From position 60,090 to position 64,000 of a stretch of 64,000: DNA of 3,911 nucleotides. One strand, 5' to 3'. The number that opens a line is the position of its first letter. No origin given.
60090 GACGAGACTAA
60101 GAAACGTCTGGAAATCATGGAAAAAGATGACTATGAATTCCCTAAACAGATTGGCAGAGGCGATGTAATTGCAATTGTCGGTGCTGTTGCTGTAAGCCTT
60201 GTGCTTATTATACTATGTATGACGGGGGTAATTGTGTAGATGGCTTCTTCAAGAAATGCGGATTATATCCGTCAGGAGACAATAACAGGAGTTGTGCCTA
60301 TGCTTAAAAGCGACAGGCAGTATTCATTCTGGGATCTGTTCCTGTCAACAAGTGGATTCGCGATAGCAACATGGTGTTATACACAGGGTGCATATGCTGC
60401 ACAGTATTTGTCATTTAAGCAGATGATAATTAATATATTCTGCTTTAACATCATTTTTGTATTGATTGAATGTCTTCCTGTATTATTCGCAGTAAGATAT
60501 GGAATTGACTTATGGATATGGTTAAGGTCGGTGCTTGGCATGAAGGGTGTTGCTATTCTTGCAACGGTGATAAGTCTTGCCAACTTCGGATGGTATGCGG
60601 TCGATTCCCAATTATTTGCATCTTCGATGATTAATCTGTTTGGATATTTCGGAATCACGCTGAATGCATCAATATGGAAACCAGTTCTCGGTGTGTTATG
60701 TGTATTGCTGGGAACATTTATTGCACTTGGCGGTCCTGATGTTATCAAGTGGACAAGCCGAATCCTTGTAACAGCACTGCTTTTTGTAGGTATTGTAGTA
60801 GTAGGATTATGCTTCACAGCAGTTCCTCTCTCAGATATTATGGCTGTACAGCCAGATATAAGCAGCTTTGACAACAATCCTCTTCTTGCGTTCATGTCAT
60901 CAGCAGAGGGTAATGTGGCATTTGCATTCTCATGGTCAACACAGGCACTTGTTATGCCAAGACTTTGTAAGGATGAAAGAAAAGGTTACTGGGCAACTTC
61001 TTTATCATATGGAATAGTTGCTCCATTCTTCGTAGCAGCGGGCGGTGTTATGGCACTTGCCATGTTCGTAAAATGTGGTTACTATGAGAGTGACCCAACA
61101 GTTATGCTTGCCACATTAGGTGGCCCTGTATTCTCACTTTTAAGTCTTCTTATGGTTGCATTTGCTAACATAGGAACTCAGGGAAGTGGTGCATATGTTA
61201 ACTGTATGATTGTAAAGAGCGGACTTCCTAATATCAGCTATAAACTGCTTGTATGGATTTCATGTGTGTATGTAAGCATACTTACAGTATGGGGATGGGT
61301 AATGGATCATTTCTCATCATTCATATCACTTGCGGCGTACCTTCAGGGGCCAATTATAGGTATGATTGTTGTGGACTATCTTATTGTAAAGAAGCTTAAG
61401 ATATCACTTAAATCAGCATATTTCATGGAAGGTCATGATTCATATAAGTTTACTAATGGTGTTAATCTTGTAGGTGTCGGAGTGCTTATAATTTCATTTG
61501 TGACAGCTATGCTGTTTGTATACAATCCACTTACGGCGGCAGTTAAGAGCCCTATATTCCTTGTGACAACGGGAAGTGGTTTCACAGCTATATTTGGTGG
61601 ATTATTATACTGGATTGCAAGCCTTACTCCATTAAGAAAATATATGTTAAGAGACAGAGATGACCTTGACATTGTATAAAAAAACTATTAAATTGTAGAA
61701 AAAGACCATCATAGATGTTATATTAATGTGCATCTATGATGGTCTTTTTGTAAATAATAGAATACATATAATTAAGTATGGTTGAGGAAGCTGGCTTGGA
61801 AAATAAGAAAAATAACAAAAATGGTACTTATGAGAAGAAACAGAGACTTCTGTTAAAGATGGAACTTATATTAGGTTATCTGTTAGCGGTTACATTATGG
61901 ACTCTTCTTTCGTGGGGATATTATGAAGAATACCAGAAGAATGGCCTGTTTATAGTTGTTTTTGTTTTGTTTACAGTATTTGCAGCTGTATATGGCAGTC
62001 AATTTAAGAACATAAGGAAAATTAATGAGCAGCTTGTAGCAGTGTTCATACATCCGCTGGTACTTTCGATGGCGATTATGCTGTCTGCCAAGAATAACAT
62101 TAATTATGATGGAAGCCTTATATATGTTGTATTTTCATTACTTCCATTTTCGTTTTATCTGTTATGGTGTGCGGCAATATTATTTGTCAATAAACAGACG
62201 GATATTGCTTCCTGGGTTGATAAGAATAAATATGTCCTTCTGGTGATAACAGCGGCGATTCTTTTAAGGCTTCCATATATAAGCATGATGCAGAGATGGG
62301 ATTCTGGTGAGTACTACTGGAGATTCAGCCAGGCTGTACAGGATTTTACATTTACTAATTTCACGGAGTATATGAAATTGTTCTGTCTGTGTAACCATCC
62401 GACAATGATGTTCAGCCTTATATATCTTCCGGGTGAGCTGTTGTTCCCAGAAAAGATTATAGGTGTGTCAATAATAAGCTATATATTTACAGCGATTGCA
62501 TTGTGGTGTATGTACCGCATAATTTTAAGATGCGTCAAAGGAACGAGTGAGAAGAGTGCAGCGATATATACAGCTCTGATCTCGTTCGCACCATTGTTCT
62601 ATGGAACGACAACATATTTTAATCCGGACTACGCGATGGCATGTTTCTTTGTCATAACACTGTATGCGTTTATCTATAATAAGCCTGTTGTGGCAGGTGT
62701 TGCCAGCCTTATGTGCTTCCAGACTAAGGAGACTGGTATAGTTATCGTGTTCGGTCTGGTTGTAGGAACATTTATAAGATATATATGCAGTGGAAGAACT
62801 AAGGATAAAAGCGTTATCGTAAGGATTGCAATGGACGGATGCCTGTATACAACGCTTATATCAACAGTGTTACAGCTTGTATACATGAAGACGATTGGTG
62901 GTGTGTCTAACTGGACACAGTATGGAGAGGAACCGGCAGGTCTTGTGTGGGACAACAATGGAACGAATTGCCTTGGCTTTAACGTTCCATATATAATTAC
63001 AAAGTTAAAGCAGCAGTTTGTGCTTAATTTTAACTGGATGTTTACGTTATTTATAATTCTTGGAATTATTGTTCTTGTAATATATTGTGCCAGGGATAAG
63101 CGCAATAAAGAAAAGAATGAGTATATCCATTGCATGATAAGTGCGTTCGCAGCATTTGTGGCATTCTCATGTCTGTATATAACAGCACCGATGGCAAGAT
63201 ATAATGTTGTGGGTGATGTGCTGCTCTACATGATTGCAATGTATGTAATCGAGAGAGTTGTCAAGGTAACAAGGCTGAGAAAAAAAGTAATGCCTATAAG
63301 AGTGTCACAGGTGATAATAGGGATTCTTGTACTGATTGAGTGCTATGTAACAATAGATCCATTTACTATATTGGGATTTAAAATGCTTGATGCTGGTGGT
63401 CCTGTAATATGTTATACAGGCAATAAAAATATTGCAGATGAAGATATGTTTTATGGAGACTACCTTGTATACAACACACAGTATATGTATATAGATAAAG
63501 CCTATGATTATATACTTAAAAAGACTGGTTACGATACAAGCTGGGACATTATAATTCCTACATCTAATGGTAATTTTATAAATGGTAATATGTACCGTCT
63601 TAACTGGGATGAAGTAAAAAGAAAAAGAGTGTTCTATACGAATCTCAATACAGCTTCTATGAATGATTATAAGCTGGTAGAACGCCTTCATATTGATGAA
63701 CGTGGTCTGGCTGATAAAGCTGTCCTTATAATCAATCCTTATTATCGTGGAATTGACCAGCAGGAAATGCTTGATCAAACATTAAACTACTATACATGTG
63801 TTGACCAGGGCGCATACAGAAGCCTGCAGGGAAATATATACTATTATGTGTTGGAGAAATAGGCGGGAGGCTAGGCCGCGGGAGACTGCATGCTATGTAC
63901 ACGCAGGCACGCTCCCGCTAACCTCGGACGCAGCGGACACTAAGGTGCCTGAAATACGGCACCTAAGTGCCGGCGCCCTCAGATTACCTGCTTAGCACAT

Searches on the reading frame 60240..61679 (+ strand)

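Call 7: search_protein_families(library=pfam, proteins=[window:60240-61679:+])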
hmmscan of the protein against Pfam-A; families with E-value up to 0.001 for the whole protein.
window:60240-61679:+ (479 aa): 2 families
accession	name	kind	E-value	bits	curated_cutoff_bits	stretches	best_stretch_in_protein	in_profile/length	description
PF02133.21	Transp_cyt_pur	-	4.4e-15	55.9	23.5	1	23-432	4-422/440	Permease for cytosine/purines, uracil, thiamine, allantoin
PF04657.19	DMT_YdcZ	-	0.0003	21.5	24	1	62-160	39-139/140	Putative inner membrane exporter, YdcZ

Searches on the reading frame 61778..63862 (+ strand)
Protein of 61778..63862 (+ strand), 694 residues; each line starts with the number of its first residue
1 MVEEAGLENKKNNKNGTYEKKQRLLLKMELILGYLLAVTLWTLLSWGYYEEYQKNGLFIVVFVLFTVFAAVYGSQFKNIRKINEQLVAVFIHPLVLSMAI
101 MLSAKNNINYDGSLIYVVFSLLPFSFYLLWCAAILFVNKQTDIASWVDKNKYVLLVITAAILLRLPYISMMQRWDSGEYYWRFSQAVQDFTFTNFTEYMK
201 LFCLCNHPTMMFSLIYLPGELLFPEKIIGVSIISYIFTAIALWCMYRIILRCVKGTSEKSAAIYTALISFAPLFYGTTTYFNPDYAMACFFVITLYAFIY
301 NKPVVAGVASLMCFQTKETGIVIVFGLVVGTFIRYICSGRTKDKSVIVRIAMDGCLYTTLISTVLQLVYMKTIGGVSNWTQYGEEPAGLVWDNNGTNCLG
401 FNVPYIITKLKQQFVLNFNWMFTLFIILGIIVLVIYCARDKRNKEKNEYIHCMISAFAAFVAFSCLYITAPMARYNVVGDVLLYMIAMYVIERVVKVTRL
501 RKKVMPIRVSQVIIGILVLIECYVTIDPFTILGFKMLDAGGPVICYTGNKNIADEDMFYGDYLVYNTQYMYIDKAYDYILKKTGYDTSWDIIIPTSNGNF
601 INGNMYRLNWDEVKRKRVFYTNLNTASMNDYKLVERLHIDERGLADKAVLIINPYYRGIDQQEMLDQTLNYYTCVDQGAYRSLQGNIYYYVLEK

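Call 7: search_protein_families(library=pfam, proteins=[window:61778-63862:+])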
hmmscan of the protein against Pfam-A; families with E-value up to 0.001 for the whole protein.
window:61778-63862:+ (694 aa): 1 family
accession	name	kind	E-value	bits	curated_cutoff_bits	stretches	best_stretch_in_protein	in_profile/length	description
PF13231.12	PMT_2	-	2.8e-06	28.1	26.1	1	207-329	2-127/160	Dolichyl-phosphate-mannose-protein mannosyltransferase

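Call 67: search_protein_families(library=pfam, proteins=[window:61778-63862:+], max_evalue=1)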
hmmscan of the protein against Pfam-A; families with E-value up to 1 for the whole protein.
window:61778-63862:+ (694 aa): 1 family
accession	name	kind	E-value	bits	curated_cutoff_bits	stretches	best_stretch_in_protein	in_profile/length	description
PF13231.12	PMT_2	-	2.8e-06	28.1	26.1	1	207-329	2-127/160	Dolichyl-phosphate-mannose-protein mannosyltransferase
